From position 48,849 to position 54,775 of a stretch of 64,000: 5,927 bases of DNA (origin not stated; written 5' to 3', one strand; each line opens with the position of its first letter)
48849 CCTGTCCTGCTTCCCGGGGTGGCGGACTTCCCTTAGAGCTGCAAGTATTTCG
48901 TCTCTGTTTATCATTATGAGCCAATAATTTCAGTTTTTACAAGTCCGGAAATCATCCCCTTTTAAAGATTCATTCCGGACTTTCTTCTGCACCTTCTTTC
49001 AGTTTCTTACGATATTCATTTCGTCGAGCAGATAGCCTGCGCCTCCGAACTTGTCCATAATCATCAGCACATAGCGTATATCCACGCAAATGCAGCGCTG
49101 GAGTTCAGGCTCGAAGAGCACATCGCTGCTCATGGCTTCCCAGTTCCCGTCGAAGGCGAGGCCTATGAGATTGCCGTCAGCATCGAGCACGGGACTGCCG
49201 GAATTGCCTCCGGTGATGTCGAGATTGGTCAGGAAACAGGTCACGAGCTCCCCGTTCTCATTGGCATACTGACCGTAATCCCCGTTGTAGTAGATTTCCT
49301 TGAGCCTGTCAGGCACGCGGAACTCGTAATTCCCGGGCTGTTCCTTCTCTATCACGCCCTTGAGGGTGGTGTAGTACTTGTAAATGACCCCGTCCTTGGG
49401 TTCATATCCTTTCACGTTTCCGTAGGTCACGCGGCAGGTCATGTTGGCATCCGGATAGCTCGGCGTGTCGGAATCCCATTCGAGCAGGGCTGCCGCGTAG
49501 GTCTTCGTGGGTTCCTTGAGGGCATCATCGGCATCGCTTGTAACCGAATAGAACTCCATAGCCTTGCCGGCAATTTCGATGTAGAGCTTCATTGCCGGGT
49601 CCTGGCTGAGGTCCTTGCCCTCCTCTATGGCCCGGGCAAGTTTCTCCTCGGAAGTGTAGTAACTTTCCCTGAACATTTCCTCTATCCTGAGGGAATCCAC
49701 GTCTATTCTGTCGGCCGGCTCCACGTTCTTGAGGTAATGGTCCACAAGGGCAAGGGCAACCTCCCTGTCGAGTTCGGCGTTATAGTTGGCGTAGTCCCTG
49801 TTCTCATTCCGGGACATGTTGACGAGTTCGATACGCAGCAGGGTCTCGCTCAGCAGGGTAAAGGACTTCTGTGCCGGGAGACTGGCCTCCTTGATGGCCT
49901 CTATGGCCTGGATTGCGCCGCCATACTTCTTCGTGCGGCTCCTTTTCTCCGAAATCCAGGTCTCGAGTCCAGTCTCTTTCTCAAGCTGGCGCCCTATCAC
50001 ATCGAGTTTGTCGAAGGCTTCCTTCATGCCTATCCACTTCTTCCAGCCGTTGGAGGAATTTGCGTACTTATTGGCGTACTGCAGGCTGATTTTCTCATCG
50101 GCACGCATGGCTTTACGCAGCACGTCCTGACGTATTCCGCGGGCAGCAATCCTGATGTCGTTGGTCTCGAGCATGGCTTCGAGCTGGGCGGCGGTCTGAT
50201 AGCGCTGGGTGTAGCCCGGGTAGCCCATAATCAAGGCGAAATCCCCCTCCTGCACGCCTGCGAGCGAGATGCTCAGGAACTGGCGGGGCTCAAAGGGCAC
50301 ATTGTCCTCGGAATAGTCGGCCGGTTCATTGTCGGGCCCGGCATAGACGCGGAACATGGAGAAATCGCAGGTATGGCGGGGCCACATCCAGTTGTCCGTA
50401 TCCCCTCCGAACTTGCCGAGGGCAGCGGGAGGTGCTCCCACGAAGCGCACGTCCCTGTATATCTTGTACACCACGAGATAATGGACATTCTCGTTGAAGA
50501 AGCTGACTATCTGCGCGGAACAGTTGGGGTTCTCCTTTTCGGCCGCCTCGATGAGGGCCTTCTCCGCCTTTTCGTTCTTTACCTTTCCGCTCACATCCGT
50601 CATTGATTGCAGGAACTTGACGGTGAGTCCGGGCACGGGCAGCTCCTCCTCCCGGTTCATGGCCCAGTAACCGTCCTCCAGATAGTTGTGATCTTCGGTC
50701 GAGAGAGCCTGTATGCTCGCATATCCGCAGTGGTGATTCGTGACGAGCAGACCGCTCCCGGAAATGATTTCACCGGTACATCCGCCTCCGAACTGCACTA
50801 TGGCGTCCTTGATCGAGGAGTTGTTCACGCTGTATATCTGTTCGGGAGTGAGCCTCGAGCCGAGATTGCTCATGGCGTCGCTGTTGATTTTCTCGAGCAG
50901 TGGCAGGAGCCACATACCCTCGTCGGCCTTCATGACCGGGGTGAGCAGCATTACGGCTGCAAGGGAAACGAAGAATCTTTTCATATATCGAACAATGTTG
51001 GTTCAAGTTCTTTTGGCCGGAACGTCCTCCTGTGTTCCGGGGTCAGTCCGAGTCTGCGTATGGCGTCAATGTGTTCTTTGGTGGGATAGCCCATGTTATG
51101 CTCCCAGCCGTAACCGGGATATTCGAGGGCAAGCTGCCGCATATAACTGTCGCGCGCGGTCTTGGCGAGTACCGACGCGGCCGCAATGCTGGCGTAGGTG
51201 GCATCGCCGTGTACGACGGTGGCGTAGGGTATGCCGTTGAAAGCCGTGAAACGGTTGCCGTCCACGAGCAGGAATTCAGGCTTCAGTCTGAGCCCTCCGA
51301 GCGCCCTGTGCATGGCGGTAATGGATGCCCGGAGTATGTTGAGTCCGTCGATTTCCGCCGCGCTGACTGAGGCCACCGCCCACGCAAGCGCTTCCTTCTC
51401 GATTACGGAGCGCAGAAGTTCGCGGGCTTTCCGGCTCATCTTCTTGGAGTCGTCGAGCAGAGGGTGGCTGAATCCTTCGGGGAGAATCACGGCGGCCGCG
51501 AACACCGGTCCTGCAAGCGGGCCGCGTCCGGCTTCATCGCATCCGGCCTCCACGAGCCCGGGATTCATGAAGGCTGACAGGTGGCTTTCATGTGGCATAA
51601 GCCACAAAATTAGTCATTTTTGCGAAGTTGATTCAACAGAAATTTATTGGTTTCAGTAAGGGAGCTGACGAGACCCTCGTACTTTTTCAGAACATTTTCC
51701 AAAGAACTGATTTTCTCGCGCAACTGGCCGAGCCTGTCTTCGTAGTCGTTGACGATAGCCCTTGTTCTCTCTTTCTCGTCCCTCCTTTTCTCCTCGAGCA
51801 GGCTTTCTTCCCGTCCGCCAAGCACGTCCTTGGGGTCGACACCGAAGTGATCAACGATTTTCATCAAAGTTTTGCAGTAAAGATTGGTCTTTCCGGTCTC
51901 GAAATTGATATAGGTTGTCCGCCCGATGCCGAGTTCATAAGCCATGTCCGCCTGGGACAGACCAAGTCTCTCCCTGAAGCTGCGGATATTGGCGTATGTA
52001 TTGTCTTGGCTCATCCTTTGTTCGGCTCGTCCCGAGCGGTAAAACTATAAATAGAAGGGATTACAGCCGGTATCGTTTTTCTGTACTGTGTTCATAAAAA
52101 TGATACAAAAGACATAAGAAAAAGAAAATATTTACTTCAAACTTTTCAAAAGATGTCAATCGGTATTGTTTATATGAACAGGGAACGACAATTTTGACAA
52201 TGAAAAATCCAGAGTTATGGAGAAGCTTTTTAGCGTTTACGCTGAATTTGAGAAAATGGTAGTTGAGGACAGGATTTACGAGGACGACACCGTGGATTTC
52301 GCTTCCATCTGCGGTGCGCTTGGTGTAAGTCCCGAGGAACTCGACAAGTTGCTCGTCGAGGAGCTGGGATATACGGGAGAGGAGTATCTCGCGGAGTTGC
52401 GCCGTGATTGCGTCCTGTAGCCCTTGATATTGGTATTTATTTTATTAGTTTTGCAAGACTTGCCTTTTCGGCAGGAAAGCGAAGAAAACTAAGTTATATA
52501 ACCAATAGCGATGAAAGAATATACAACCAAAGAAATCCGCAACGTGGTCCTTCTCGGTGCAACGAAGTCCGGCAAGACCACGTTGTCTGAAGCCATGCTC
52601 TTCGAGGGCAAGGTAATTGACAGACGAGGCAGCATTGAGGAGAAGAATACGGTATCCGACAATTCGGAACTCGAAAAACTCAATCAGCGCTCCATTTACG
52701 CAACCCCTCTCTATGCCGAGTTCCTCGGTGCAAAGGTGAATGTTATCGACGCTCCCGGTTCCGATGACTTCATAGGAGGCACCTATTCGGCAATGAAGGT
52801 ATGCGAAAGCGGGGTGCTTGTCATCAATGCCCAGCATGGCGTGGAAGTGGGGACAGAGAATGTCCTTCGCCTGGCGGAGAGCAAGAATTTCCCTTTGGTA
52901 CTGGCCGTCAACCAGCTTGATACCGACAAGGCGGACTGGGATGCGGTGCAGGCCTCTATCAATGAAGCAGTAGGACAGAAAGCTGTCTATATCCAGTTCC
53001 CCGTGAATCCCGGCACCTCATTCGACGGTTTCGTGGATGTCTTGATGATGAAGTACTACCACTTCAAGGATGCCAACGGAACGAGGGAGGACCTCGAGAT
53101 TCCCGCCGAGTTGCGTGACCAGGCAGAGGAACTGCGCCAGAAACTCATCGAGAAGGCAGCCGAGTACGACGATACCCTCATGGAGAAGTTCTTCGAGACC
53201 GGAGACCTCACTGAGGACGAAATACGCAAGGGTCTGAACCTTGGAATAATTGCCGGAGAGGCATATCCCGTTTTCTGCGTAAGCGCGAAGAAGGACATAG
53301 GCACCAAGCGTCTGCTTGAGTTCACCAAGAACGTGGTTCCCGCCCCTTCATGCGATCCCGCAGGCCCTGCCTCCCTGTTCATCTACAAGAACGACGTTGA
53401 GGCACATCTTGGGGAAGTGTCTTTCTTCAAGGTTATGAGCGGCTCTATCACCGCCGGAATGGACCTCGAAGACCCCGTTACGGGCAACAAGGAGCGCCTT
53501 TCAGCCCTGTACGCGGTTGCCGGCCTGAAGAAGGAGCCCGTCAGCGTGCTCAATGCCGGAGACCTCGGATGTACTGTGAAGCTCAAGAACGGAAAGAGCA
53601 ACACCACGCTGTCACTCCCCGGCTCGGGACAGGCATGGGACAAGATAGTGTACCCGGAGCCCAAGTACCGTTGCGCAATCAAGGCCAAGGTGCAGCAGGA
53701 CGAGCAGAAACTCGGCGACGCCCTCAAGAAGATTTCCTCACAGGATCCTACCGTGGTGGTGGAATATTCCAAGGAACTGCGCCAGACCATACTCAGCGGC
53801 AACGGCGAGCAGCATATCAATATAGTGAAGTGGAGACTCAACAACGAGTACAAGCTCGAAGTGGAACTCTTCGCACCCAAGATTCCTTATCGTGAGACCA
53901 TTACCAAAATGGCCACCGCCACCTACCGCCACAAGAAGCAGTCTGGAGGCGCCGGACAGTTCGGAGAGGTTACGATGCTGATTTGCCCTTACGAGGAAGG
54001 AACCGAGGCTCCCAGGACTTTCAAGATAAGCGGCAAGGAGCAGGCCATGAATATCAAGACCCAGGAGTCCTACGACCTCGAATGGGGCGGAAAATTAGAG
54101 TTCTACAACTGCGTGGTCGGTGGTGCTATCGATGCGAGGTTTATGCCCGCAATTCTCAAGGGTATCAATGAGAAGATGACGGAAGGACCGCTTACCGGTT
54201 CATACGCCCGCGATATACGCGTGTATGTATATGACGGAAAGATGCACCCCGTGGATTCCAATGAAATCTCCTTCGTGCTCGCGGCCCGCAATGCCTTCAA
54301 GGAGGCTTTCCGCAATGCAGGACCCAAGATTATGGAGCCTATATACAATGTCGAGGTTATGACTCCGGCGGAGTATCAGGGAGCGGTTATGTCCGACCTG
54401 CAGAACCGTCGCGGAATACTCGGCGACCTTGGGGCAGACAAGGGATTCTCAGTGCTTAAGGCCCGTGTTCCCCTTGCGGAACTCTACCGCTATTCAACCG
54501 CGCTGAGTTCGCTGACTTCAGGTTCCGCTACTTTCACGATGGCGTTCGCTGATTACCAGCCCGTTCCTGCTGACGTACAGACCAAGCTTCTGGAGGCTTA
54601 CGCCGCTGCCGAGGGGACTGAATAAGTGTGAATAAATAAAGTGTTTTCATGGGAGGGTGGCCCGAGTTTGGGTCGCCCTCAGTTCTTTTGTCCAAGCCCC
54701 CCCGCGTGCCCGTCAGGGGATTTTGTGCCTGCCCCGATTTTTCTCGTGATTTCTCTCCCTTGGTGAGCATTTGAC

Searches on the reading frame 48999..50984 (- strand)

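Call 65: search_protein_families(library=pfam, proteins=[window:48999-50984:-], max_evalue=0.00001)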
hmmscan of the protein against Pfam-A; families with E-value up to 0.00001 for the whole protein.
window:48999-50984:- (661 aa): 2 families
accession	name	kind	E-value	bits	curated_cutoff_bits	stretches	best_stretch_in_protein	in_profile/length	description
PF10459.15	Peptidase_S46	-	1.1e-215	718.9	22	2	20-393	1-388/698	Peptidase S46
PF13365.12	Trypsin_2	-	9.7e-08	33.3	27.6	0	578-609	113-144/144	Trypsin-like peptidase domain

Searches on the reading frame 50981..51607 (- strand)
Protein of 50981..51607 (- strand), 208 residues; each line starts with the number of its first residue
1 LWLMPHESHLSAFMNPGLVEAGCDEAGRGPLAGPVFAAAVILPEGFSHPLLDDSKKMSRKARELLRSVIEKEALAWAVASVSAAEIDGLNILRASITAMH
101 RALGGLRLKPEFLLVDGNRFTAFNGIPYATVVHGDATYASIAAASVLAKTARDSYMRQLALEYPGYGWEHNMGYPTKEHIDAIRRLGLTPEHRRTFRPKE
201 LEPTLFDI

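Call 65: search_protein_families(library=pfam, proteins=[window:50981-51607:-], max_evalue=0.00001)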
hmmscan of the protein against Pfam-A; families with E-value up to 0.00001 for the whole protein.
window:50981-51607:- (208 aa): 1 family
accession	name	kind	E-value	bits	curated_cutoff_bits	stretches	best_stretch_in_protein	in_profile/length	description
PF01351.25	RNase_HII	-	5e-36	124.9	25.8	1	21-197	1-197/199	Ribonuclease HII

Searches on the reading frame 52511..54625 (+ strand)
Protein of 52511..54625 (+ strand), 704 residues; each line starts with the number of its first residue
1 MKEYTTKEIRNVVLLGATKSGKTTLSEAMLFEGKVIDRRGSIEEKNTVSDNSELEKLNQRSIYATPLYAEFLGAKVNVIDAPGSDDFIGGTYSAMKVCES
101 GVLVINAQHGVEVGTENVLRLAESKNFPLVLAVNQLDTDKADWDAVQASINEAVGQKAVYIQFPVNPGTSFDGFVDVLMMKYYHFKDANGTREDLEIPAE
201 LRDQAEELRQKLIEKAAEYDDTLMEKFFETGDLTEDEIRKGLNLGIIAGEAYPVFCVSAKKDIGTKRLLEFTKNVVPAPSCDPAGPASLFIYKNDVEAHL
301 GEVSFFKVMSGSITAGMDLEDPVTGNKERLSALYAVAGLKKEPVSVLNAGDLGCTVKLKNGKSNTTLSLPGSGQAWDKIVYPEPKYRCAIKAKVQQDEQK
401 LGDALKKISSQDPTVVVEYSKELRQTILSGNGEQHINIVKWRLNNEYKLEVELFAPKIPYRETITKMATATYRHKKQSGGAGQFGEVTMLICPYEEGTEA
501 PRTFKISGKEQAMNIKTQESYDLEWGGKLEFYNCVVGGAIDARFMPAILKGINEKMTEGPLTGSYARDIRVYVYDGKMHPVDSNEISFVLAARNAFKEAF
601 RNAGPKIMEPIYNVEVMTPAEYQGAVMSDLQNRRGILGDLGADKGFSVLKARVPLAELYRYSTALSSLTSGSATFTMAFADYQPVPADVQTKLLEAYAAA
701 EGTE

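Call 65: search_protein_families(library=pfam, proteins=[window:52511-54625:+], max_evalue=0.00001)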
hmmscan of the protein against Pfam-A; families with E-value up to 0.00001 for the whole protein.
window:52511-54625:+ (704 aa): 4 families
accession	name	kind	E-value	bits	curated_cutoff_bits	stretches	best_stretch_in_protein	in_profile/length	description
PF00009.33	GTP_EFTU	-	4.9e-35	121.3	26.5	1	7-277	1-187/188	Elongation factor Tu GTP binding domain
PF03764.24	EFG_IV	-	3.2e-30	104.8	24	2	523-603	40-120/121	Elongation factor G, domain IV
PF00679.30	EFG_C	-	4.1e-27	94.5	27.9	1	607-692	2-88/89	Elongation factor G C-terminus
PF14492.12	EFG_III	-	2.8e-21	75.8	27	1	382-453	2-73/75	Elongation Factor G, domain III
